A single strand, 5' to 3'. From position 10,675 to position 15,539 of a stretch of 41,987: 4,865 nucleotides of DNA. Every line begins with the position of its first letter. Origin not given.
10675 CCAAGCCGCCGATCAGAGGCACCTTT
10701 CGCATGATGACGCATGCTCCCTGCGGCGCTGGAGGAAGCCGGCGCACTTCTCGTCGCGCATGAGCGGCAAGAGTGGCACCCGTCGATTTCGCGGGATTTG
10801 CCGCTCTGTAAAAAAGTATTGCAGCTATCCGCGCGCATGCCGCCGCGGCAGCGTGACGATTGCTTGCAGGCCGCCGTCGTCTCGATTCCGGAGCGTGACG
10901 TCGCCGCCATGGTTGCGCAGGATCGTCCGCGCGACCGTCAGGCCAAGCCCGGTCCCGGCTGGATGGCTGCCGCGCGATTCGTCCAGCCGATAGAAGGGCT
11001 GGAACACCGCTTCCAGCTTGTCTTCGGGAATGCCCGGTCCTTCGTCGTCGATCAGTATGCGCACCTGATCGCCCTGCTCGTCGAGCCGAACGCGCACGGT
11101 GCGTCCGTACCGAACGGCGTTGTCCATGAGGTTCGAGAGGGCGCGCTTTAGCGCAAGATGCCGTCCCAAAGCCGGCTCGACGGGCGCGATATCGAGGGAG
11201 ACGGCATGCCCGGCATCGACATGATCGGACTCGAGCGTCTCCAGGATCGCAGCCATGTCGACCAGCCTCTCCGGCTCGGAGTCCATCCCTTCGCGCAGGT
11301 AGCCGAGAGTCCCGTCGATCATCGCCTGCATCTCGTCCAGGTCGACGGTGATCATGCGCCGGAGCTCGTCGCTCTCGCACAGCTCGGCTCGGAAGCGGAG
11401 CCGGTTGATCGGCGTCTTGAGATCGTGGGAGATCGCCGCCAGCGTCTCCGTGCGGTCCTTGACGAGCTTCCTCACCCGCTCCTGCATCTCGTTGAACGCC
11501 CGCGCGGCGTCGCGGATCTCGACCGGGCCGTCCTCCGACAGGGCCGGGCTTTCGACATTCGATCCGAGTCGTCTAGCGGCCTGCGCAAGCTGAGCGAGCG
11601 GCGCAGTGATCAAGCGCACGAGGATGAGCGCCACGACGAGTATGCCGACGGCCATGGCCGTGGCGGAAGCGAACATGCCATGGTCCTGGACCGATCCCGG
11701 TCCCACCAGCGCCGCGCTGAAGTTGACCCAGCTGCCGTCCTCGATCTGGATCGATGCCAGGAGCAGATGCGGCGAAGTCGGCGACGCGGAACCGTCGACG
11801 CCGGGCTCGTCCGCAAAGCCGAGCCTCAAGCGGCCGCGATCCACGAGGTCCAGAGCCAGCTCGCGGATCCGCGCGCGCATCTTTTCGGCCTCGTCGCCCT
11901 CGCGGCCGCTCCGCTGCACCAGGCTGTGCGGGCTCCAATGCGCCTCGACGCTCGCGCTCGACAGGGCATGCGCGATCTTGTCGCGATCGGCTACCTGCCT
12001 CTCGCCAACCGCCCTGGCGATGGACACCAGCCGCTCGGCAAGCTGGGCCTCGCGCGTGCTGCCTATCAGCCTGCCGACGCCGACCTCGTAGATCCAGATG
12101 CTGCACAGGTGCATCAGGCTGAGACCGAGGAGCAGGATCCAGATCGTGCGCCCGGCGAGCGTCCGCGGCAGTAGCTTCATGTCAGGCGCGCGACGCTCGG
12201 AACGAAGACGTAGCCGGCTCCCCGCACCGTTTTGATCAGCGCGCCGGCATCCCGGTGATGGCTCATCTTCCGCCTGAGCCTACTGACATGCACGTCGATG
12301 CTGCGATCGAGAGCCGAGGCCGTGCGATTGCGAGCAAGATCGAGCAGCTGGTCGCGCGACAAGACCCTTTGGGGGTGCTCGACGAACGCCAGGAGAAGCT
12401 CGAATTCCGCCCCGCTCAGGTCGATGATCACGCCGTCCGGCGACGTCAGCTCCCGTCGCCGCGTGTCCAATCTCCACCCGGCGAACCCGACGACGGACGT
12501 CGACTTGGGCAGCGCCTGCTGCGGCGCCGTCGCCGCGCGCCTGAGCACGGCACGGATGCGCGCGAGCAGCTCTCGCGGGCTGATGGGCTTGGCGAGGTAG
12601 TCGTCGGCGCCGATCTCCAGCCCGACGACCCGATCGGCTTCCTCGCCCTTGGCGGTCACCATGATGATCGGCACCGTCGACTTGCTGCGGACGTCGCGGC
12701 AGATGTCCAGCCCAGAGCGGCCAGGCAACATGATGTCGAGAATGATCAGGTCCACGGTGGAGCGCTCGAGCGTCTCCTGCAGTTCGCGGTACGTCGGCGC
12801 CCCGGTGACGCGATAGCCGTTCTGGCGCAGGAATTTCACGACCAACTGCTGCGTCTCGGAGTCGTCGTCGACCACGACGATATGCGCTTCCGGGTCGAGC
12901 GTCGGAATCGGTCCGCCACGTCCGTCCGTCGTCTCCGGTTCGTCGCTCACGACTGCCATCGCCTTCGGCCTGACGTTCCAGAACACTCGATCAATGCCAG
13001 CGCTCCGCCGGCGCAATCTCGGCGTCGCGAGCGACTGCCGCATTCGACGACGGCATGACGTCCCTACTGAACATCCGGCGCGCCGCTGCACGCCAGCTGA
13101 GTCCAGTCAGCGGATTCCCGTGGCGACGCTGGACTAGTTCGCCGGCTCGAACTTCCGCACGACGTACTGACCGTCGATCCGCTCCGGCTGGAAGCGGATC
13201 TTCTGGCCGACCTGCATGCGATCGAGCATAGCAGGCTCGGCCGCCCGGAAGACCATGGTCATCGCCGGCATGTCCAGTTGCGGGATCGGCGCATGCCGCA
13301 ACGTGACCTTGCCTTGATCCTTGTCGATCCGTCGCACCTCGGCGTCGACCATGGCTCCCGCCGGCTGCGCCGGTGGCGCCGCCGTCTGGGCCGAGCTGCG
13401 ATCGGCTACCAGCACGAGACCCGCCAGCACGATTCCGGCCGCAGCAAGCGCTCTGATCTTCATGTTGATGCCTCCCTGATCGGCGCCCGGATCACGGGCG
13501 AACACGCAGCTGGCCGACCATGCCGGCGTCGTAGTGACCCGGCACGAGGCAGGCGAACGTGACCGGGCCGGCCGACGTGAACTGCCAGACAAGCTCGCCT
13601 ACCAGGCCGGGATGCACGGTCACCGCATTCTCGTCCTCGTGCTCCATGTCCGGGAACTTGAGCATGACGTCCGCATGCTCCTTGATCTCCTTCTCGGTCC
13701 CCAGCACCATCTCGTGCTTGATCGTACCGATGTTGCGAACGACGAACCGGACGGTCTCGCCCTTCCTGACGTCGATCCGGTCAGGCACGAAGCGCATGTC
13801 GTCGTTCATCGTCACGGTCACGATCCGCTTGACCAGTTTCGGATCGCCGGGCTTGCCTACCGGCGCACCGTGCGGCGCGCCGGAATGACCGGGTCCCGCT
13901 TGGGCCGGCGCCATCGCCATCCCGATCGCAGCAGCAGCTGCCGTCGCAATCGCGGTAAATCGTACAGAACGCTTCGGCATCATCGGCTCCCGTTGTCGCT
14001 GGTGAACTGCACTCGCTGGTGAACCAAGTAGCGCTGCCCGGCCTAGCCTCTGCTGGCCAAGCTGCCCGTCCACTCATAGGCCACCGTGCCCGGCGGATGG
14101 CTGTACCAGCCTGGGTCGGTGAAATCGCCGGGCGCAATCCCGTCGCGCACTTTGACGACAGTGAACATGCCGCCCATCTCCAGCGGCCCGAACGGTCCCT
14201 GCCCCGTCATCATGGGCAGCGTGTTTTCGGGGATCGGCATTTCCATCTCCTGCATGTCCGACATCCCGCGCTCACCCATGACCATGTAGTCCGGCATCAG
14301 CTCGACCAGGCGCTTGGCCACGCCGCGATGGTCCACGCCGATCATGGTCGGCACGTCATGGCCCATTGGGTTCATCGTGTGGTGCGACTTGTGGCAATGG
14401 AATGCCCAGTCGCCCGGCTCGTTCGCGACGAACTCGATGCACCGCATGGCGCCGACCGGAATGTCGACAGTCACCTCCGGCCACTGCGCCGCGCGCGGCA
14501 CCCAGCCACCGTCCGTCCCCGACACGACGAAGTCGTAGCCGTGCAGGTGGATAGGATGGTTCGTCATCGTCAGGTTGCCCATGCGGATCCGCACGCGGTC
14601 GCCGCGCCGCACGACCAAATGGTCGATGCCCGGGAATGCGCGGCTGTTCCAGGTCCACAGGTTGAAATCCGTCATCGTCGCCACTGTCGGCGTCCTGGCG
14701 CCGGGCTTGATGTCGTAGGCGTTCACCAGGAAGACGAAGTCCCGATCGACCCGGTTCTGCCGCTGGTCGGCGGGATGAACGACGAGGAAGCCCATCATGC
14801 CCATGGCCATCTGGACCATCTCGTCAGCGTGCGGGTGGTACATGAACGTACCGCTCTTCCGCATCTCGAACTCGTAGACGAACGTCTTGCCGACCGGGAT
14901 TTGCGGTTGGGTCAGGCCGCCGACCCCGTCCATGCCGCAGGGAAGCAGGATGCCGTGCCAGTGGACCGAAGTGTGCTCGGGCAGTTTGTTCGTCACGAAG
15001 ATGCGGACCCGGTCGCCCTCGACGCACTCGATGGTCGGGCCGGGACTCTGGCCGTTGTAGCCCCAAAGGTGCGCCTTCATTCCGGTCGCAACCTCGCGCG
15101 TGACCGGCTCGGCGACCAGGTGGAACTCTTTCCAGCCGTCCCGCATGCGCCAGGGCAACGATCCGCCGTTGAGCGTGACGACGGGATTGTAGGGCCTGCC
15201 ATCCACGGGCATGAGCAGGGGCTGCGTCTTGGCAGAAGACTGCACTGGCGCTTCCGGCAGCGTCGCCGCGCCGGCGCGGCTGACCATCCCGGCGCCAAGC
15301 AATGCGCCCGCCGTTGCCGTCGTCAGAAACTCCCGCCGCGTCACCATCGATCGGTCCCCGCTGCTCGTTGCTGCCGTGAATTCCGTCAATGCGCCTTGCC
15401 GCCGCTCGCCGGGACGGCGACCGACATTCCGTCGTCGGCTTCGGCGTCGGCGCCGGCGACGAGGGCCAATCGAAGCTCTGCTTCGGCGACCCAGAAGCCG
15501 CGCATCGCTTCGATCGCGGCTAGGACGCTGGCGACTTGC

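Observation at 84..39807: The window is essentially one complete 39.7-kb Tn7-like transposon with exact ends and a 5-bp duplication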

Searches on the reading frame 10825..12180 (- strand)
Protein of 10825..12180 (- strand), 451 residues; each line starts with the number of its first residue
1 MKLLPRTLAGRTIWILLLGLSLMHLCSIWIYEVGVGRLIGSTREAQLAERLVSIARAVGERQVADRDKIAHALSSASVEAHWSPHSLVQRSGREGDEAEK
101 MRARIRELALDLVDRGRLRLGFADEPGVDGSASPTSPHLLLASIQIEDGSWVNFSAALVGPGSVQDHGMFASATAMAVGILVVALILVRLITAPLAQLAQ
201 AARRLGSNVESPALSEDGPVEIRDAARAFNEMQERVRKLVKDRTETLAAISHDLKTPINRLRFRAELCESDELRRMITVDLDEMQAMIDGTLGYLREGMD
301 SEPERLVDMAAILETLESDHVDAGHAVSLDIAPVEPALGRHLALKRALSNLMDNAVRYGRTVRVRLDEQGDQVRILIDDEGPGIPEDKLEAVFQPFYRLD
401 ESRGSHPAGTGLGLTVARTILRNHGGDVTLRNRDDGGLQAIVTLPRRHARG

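Call 11: search_protein_families(library=pfam, proteins=[window:10825-12180:-], max_evalue=0.01)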
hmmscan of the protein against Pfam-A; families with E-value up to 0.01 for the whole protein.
window:10825-12180:- (451 aa): 4 families
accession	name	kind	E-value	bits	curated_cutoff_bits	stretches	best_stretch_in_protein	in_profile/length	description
PF02518.31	HATPase_c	-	7.3e-26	91.2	26.4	1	342-447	4-110/111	Histidine kinase-, DNA gyrase B-, and HSP90-like ATPase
PF00672.30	HAMP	-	3.9e-12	46.7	25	1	187-237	2-52/53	HAMP domain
PF00512.31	HisKA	-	1.8e-07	31.5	26.9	1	243-289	2-55/66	His Kinase A (phospho-acceptor) domain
PF13581.12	HATPase_c_2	-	0.00027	21.4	27.4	1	347-421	35-109/127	Histidine kinase-like ATPase domain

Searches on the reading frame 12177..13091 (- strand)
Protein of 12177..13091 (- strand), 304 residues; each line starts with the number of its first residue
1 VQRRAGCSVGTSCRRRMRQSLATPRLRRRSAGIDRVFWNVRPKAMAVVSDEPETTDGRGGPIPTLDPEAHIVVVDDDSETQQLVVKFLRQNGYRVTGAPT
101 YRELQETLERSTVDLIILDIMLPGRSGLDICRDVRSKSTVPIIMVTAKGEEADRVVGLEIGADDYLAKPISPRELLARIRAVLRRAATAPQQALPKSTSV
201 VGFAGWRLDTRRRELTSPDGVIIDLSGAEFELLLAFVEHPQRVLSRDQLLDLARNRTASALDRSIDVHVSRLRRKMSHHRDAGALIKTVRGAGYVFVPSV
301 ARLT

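Call 11: search_protein_families(library=pfam, proteins=[window:12177-13091:-], max_evalue=0.01)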
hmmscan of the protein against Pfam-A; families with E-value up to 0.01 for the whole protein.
window:12177-13091:- (304 aa): 3 families
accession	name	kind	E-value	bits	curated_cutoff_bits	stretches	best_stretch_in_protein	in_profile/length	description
PF00072.30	Response_reg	-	8e-30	103.7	30.2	1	71-180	1-111/111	Response regulator receiver domain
PF00486.34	Trans_reg_C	-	3.6e-22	78.6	26.2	1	223-296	4-77/77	Transcriptional regulatory protein, C terminal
PF21695.3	GlnR_1st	-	0.00031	21.1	27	1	86-181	17-109/111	Transcription regulator GlnR, N-terminal domain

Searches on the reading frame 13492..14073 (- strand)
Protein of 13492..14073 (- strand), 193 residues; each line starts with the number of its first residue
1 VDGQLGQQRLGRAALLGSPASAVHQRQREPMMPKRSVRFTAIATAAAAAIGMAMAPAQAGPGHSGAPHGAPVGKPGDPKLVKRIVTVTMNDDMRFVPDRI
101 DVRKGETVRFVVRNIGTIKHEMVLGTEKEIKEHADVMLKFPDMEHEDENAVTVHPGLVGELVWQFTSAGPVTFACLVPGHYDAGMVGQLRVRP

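Call 63: search_protein_families(library=pfam, proteins=[window:13492-14073:-], max_evalue=1)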
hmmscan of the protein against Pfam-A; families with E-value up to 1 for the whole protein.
window:13492-14073:- (193 aa): 3 families
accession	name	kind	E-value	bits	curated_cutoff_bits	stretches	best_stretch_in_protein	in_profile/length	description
PF00127.26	Copper-bind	-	2.1e-08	34.9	21.2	1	86-191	6-98/99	Copper binding proteins, plastocyanin/azurin family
PF13473.12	Cupredoxin_1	-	1.9e-05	25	27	1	82-141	20-81/104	Cupredoxin-like domain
PF07731.20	Cu-oxidase_2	-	0.0093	16.2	20.4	1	98-192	33-134/137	Multicopper oxidase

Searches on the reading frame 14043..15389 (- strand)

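Call 11: search_protein_families(library=pfam, proteins=[window:14043-15389:-], max_evalue=0.01)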
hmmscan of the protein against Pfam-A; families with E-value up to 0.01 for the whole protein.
window:14043-15389:- (448 aa): 2 families
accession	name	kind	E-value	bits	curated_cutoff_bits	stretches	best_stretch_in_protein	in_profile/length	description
PF07732.21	Cu-oxidase_3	-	1.6e-40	138.3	21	1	97-207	6-117/119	Multicopper oxidase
PF07731.20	Cu-oxidase_2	-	1.8e-30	105.9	20.4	2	232-346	5-131/137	Multicopper oxidase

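Call 74: search_protein_families(library=ncbifam, proteins=[window:14043-15389:-], max_evalue=0.00001)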
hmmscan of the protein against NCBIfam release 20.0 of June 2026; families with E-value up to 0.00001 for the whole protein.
window:14043-15389:- (448 aa): 9 families
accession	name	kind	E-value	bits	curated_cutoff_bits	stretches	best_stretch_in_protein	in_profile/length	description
TIGR01480.1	copper_res_A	subfamily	1e-50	172.8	478.95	2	101-225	59-181/593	copper resistance system multicopper oxidase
TIGR03388.1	ascorbase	equivalog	1.6e-28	99.7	614.8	1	108-223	22-140/542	L-ascorbate oxidase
TIGR03389.1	laccase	equivalog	9.3e-26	90.7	558.9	2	106-209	22-125/539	laccase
NF008205.1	PRK10965.1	equivalog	6.8e-22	78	525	1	84-213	43-172/529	multicopper oxidase CueO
TIGR02376.1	Cu_nitrite_red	equivalog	5.5e-18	65.4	296.3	1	88-214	29-158/326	copper-containing nitrite reductase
TIGR03390.1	ascorbOXfungal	equivalog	1.5e-14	53.4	445.35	1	111-224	32-147/538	L-ascorbate oxidase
NF008135.0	PRK10883.1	equivalog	1.6e-09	36.8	581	1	101-202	60-161/471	cell division protein FtsP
NF045554.1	AmiPhnlOxPhsA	equivalog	7.5e-08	31.4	950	0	107-141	44-78/581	O-aminophenol oxidase PhsA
NF052460.1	L-NosZ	equivalog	2.4e-07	29.6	700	0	105-185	384-460/480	clade III lactonase-type nitrous-oxide reductase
